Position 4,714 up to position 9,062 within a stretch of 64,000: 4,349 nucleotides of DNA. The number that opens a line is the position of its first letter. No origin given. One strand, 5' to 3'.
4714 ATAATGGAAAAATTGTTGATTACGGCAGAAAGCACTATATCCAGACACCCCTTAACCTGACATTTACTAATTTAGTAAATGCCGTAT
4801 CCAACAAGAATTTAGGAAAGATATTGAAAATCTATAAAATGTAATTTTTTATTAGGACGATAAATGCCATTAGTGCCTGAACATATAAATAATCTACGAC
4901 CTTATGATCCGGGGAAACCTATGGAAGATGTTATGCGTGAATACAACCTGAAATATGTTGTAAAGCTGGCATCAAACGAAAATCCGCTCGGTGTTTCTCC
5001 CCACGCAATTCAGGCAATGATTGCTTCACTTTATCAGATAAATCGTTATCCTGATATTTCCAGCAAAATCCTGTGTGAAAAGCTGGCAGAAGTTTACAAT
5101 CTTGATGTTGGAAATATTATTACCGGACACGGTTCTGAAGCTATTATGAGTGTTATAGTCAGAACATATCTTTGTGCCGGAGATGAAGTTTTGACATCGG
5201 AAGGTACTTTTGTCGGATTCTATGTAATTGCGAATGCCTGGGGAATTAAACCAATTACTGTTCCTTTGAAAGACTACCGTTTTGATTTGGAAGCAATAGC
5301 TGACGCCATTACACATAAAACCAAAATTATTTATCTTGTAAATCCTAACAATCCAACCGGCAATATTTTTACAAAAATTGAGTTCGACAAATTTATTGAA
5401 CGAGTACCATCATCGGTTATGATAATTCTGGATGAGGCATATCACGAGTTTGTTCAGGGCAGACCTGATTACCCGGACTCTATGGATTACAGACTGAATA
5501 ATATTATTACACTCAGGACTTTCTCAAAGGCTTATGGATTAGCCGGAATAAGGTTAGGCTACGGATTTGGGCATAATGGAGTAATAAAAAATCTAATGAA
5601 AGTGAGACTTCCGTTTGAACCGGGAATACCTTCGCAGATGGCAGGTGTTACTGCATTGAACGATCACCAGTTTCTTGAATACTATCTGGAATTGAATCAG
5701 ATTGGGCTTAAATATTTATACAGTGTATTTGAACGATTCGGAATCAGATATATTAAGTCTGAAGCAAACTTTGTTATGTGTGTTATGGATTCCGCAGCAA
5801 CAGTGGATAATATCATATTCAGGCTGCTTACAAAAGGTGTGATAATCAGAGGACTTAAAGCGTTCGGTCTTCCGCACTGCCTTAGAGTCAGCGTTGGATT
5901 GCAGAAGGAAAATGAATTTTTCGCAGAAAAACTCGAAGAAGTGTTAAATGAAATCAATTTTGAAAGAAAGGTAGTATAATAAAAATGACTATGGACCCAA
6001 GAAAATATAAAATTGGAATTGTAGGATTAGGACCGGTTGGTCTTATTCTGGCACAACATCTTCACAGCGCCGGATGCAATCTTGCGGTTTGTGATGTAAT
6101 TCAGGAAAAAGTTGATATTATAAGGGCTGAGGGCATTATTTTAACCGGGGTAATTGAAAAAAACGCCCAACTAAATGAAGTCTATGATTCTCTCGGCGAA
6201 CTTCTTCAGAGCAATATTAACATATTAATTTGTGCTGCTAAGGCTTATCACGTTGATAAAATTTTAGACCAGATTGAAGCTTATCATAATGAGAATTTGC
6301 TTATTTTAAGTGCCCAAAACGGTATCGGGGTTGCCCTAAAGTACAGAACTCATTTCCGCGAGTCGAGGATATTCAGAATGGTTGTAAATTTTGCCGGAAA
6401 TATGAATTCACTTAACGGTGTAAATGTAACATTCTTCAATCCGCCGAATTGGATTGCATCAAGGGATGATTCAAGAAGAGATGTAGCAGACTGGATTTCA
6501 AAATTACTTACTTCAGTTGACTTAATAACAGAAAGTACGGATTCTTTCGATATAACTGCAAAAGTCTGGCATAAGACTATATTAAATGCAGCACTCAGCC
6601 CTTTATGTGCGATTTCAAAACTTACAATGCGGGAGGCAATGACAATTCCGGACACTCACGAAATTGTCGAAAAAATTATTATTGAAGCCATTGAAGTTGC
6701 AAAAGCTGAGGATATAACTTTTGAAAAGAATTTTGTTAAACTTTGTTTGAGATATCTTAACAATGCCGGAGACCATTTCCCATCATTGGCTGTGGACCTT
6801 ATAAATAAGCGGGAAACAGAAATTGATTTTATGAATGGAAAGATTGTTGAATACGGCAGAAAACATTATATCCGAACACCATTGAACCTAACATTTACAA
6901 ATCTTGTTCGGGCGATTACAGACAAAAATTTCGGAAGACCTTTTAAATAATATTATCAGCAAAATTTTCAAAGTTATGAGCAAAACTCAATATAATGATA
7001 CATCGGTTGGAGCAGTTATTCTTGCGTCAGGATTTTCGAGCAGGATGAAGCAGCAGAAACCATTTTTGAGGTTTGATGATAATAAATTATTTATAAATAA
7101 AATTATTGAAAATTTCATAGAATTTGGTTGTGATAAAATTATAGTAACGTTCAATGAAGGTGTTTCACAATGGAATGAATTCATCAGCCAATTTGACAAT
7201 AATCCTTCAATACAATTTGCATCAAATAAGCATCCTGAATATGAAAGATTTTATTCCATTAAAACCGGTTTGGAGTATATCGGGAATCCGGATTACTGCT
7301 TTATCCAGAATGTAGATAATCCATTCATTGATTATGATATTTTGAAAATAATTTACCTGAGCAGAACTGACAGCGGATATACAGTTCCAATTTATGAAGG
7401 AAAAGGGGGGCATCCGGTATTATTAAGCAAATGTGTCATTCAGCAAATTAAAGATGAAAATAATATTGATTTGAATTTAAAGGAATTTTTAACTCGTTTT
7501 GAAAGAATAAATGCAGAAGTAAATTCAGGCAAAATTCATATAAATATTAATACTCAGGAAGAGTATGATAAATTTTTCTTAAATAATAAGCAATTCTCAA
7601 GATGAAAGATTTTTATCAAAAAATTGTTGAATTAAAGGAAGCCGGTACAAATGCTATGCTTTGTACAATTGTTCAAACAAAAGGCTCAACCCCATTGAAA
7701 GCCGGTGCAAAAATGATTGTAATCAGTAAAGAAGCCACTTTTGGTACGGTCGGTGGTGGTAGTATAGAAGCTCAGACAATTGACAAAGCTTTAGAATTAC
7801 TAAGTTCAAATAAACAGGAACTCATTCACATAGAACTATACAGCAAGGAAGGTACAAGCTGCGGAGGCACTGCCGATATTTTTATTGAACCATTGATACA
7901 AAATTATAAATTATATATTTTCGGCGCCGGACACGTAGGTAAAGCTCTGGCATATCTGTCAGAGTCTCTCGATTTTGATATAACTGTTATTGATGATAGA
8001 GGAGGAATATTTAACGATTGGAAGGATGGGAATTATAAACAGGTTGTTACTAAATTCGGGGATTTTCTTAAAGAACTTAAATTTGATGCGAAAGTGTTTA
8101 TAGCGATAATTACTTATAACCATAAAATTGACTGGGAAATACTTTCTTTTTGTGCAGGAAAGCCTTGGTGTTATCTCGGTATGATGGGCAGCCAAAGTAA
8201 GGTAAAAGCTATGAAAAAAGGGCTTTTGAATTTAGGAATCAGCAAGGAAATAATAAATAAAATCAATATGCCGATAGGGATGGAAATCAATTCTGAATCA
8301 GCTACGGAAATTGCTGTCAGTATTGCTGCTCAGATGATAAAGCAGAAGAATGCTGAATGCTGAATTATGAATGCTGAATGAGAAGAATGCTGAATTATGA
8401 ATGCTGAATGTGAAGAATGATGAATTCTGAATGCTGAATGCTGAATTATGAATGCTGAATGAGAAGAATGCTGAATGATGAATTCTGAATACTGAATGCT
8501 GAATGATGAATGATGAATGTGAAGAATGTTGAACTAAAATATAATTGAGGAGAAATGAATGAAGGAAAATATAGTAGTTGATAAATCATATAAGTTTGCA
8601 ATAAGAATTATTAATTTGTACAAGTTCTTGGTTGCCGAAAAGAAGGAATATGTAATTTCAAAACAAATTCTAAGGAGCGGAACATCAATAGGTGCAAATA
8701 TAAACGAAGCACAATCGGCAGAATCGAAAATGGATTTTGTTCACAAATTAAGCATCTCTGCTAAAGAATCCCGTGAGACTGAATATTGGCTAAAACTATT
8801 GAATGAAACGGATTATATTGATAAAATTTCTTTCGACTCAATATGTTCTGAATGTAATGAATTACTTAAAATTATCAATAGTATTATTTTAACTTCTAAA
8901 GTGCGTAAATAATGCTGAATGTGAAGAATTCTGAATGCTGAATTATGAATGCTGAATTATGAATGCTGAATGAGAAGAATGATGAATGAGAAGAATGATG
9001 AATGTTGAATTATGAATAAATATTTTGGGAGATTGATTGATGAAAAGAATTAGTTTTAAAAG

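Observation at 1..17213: Anaerobic benzoyl-CoA pathway genes (had-oah-dch, gcdH, Bcr/Hgd-type reductase components) in a T9SS-bearing bacterium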

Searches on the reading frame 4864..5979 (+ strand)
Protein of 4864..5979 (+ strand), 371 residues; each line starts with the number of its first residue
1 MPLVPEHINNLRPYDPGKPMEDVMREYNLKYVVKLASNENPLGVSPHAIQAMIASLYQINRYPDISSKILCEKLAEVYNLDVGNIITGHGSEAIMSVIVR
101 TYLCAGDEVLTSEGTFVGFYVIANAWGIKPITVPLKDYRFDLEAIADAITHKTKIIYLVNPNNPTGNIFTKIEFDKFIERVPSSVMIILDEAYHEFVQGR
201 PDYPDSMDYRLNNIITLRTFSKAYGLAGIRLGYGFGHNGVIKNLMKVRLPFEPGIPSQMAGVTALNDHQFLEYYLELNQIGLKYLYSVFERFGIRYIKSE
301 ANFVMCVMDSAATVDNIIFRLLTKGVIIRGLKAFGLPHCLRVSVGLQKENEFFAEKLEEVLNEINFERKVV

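Call 3: search_protein_families(library=pfam, proteins=[window:4864-5979:+])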
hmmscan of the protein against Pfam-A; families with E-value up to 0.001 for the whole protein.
window:4864-5979:+ (371 aa): 4 families
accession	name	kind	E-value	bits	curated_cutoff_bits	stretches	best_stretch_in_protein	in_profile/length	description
PF00155.27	Aminotran_1_2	-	2.3e-54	185.4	19.7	1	32-351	3-355/361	Aminotransferase class I and II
PF01053.26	Cys_Met_Meta_PP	-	5.9e-06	25.5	27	1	57-190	44-173/381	Cys/Met metabolism PLP-dependent enzyme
PF01041.23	DegT_DnrJ_EryC1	-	1.5e-05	24.9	19.8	1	85-160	43-120/360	DegT/DnrJ/EryC1/StrS aminotransferase family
PF04864.19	Alliinase_C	-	0.00061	19.2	22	1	136-237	119-209/363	Allinase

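Call 7: search_protein_families(library=ncbifam, proteins=[window:4864-5979:+], max_evalue=0.00001)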
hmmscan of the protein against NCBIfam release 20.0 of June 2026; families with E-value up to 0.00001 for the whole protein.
window:4864-5979:+ (371 aa): 65 families (the best 25 are shown)
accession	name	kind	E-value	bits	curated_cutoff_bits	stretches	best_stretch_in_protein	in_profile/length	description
TIGR01141.1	hisC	equivalog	5.8e-90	301.7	276.55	1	6-360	2-349/349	histidinol-phosphate transaminase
NF003496.0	PRK05166.1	equivalog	1.8e-78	263.9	540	1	3-362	9-371/373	histidinol-phosphate transaminase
NF002878.0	PRK03321.1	subfamily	5.6e-76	255.5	374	1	7-360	8-348/352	histidinol-phosphate transaminase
NF006014.0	PRK08153.1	equivalog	3.7e-65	220.2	510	1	24-365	27-368/370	pyridoxal phosphate-dependent aminotransferase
NF002726.0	PRK02610.1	equivalog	1.2e-50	172.5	391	1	7-363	8-371/374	histidinol-phosphate transaminase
NF006580.0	PRK09105.1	subfamily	1e-48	166.1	444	1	31-362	47-372/375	pyridoxal phosphate-dependent aminotransferase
NF002877.0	PRK03317.1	equivalog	3.7e-48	164.2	409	1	29-363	30-369/374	histidinol-phosphate transaminase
TIGR01140.1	L_thr_O3P_dcar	equivalog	4.4e-47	160.8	290.55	1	31-357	18-330/331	threonine-phosphate decarboxylase CobD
NF051461.1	pyoverd_PtaA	equivalog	1.7e-37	129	500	1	32-356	36-355/359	pyoverdine biosynthesis transaminase PtaA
NF006225.0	PRK08354.1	equivalog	4.5e-33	115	288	1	59-361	42-316/318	putative aminotransferase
NF041364.1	GntC_guanitoxin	equivalog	2.3e-32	112.3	415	1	69-358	41-351/356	guanitoxin biosynthesis PLP-dependent (S)-gamma-hydroxy-L-arginine cyclodehydratase GntC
NF004621.0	PRK05957.1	equivalog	1.1e-25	90.2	498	1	68-352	72-372/389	pyridoxal phosphate-dependent aminotransferase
TIGR03947.1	viomycin_VioD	equivalog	3.5e-24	85.4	390.9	1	80-248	67-238/359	capreomycidine synthase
NF004870.0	PRK06225.1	equivalog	2.7e-23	82.3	351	1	27-361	25-374/380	pyridoxal phosphate-dependent aminotransferase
TIGR03540.1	DapC_direct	equivalog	6.3e-23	81.3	593.25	1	84-335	93-355/383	LL-diaminopimelate aminotransferase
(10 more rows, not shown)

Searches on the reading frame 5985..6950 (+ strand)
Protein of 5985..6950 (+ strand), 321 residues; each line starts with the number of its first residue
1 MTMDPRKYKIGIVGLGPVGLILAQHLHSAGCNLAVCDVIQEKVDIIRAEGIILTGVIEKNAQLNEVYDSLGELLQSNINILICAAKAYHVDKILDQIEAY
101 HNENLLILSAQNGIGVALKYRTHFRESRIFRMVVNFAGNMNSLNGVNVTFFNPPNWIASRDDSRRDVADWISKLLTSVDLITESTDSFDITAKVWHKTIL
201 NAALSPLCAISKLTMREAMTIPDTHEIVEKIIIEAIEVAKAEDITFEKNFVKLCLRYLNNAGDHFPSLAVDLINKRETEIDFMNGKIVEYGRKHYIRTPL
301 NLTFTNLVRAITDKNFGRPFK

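Call 3: search_protein_families(library=pfam, proteins=[window:5985-6950:+])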
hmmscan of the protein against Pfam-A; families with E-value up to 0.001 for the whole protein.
window:5985-6950:+ (321 aa): 4 families
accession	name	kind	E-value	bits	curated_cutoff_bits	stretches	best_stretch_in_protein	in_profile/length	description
PF08546.17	ApbA_C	-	5.6e-30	104.7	22.7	1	189-311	1-124/125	Ketopantoate reductase PanE/ApbA C terminal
PF02558.23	ApbA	-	1e-17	64.6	22.2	1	10-142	1-131/150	Ketopantoate reductase PanE/ApbA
PF03446.21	NAD_binding_2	-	6.1e-07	30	21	1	9-109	1-92/161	NAD binding domain of 6-phosphogluconate dehydrogenase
PF03721.20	UDPG_MGDP_dh_N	-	0.00033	20.7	27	1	9-51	2-44/187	UDP-glucose/GDP-mannose dehydrogenase family, NAD binding domain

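Call 7: search_protein_families(library=ncbifam, proteins=[window:5985-6950:+], max_evalue=0.00001)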
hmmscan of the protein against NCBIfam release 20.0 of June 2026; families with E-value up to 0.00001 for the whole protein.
window:5985-6950:+ (321 aa): 15 families
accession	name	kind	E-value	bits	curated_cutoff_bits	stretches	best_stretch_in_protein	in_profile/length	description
TIGR00745.1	apbA_panE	subfamily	2.1e-43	148.8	141.35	1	9-313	1-303/305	2-dehydropantoate 2-reductase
NF005088.0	PRK06522.1-2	subfamily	1.1e-38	133.1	371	1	9-310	2-300/308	2-dehydropantoate 2-reductase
NF005092.1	PRK06522.2-3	equivalog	2e-30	105.9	500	1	9-310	2-293/296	2-dehydropantoate 2-reductase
NF005091.0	PRK06522.2-2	equivalog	1.9e-29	102.8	252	1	9-314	3-299/302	2-dehydropantoate 2-reductase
NF005093.0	PRK06522.2-4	equivalog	1.3e-23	83.8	308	1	7-312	3-297/304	2-dehydropantoate 2-reductase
NF009542.0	PRK12921.1-4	equivalog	2.5e-23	82.8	288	1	9-311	3-282/286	oxidoreductase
NF009543.0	PRK12921.1-5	equivalog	7.2e-23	81.2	339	1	9-310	2-301/305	oxidoreductase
NF005087.0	PRK06522.1-1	equivalog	1.4e-21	76.9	351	1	9-311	2-288/296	2-dehydropantoate 2-reductase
NF004887.0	PRK06249.1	equivalog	4.7e-21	75.3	360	1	4-300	2-299/316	putative 2-dehydropantoate 2-reductase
NF005089.0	PRK06522.1-4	subfamily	2.4e-19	69.9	223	2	162-310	171-316/326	2-dehydropantoate 2-reductase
NF006083.0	PRK08229.1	equivalog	1.1e-18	67.4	371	2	8-245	3-232/341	2-dehydropantoate 2-reductase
NF009541.0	PRK12921.1-1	equivalog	1.1e-16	61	338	1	7-312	5-293/297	oxidoreductase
NF004311.0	PRK05708.1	equivalog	1e-14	54.1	378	1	9-309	4-294/305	putative 2-dehydropantoate 2-reductase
NF005094.0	PRK06522.2-5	equivalog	9.5e-13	48.1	382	1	9-300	2-290/307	2-dehydropantoate 2-reductase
NF005090.0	PRK06522.2-1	equivalog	9.7e-10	38.2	496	1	7-299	2-280/296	2-dehydropantoate 2-reductase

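Call 27: search_solved_structures(query=window:5985-6950:+, max_evalue=0.00001)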
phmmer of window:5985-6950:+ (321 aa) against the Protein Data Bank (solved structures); distinct sequences matched with E-value up to 0.00001: 15.
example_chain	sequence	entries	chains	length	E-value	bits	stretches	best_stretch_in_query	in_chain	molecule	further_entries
8wl1_A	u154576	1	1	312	1.9e-20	76.8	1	9-309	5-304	2-dehydropantoate 2-reductase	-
8wl3_A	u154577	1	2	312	3.3e-20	75.9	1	9-309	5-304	2-dehydropantoate 2-reductase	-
8wl4_A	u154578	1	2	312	3.5e-20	75.8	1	9-309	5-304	2-dehydropantoate 2-reductase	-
2ew2_A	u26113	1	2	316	1.9e-18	70.2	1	8-309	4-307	2-dehydropantoate 2-reductase, putative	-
3wfi_A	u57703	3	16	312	4.5e-17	65.7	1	9-313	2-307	2-dehydropantoate 2-reductase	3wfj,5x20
5hws_A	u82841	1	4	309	1.1e-13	54.6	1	9-317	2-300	2-dehydropantoate 2-reductase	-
5ayv_A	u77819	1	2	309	2e-13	53.7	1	9-317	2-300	2-dehydropantoate 2-reductase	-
3g17_A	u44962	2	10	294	8.5e-13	51.6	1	74-312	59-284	Similar to 2-dehydropantoate 2-reductase | 2-dehydropantoate 2-reductase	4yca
4s3m_A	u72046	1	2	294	4.1e-12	49.4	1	74-312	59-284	2-dehydropantoate 2-reductase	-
3ego_A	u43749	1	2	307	5.7e-11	45.6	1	8-289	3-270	Probable 2-dehydropantoate 2-reductase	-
3hwr_A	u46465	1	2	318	7.2e-11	45.3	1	8-315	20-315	2-dehydropantoate 2-reductase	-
4ol9_A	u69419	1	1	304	8.2e-09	38.5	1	10-313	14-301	Putative 2-dehydropantoate 2-reductase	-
1yjq_A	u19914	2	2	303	8.6e-06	28.6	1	186-309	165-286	2-dehydropantoate 2-reductase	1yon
1ks9_A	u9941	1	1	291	9.5e-06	28.5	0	186-309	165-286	2-DEHYDROPANTOATE 2-REDUCTASE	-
2ofp_A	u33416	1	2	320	9.6e-06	28.5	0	186-309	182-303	Ketopantoate reductase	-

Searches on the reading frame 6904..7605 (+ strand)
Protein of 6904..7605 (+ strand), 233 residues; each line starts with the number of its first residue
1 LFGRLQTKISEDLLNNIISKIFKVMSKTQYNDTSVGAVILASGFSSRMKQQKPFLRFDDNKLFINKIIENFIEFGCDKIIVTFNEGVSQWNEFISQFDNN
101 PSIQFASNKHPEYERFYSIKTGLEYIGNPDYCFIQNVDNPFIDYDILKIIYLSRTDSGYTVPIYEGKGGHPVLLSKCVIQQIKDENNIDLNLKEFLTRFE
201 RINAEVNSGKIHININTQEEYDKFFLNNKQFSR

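Call 3: search_protein_families(library=pfam, proteins=[window:6904-7605:+])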
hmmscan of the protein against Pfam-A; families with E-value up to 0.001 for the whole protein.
window:6904-7605:+ (233 aa): 1 family
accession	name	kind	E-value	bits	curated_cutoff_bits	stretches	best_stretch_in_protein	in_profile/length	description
PF12804.13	NTP_transf_3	-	1.1e-21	78.1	27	1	37-184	1-143/160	MobA-like NTP transferase domain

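Call 7: search_protein_families(library=ncbifam, proteins=[window:6904-7605:+], max_evalue=0.00001)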
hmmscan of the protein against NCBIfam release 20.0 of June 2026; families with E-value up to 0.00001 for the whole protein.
window:6904-7605:+ (233 aa): 7 families
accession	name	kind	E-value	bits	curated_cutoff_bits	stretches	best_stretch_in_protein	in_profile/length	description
NF045665.1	NTPtran_DVU1551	equivalog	3.8e-28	98.5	315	1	36-224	2-189/359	DVU_1551 family NTP transferase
TIGR03310.1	matur_MocA_YgfJ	equivalog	3.1e-26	92.5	186.45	1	37-223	2-187/188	molybdenum cofactor cytidylyltransferase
NF001186.0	PRK00155.2-3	equivalog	1.6e-09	37.5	253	1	34-162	4-132/224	2-C-methyl-D-erythritol 4-phosphate cytidylyltransferase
NF041135.1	IPPtranDIPPsyn_Thcocales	equivalog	6e-07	28.8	580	1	37-126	3-91/419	bifunctional L-myo-inositol-1-phosphate cytidylyltransferase/CDP-L-myo-inositol myo-inositolphosphotransferase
TIGR03202.1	pucB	equivalog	1.3e-06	28.3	235.05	1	37-221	3-192/192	xanthine dehydrogenase accessory protein PucB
NF006899.0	PRK09382.1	equivalog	3.4e-06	26.4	417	1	33-163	5-134/387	bifunctional 2-C-methyl-D-erythritol 4-phosphate cytidylyltransferase/2-C-methyl-D-erythritol 2,4-cyclodiphosphate synthase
NF001837.0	PRK00560.1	equivalog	6.3e-06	26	182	0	34-223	8-186/196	molybdenum cofactor guanylyltransferase MobA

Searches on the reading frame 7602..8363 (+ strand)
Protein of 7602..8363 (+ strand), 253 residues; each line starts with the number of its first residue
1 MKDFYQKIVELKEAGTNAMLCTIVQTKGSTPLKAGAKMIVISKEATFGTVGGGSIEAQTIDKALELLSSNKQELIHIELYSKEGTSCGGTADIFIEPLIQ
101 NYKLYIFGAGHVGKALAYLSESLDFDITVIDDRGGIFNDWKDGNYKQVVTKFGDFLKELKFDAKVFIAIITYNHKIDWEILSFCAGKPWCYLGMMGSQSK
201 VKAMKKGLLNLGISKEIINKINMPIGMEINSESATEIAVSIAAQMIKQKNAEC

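Call 3: search_protein_families(library=pfam, proteins=[window:7602-8363:+])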
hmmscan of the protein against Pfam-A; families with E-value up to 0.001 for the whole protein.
window:7602-8363:+ (253 aa): 2 families
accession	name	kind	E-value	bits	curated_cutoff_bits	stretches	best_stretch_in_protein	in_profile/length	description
PF13478.12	XdhC_C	-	1.2e-29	103.8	29.7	1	104-245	1-125/125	XdhC Rossmann domain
PF02625.21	XdhC_CoxI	-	6.4e-19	68.1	24.3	1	13-77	3-67/68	XdhC and CoxI family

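Call 7: search_protein_families(library=ncbifam, proteins=[window:7602-8363:+], max_evalue=0.00001)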
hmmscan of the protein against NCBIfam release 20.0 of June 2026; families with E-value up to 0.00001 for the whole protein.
window:7602-8363:+ (253 aa): 2 families
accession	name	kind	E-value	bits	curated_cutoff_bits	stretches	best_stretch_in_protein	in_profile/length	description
NF045664.1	XdhC_rel_AOR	equivalog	1.1e-59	202.4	350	2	90-249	183-344/346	XdhC family aldehyde oxidoreductase maturation factor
TIGR02964.1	xanthine_xdhC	equivalog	4.2e-43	147.7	161.6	1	20-246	2-246/246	xanthine dehydrogenase accessory protein XdhC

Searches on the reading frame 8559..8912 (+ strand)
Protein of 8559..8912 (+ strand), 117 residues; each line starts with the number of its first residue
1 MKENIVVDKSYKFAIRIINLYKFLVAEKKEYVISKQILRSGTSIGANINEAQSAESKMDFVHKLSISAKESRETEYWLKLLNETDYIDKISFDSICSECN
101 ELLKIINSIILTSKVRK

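Call 3: search_protein_families(library=pfam, proteins=[window:8559-8912:+])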
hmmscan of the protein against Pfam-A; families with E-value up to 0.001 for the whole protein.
window:8559-8912:+ (117 aa): 1 family
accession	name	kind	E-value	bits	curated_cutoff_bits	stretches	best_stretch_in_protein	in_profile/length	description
PF05635.17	23S_rRNA_IVP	-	4.9e-30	104.3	33.8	1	2-108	1-106/106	23S rRNA-intervening sequence protein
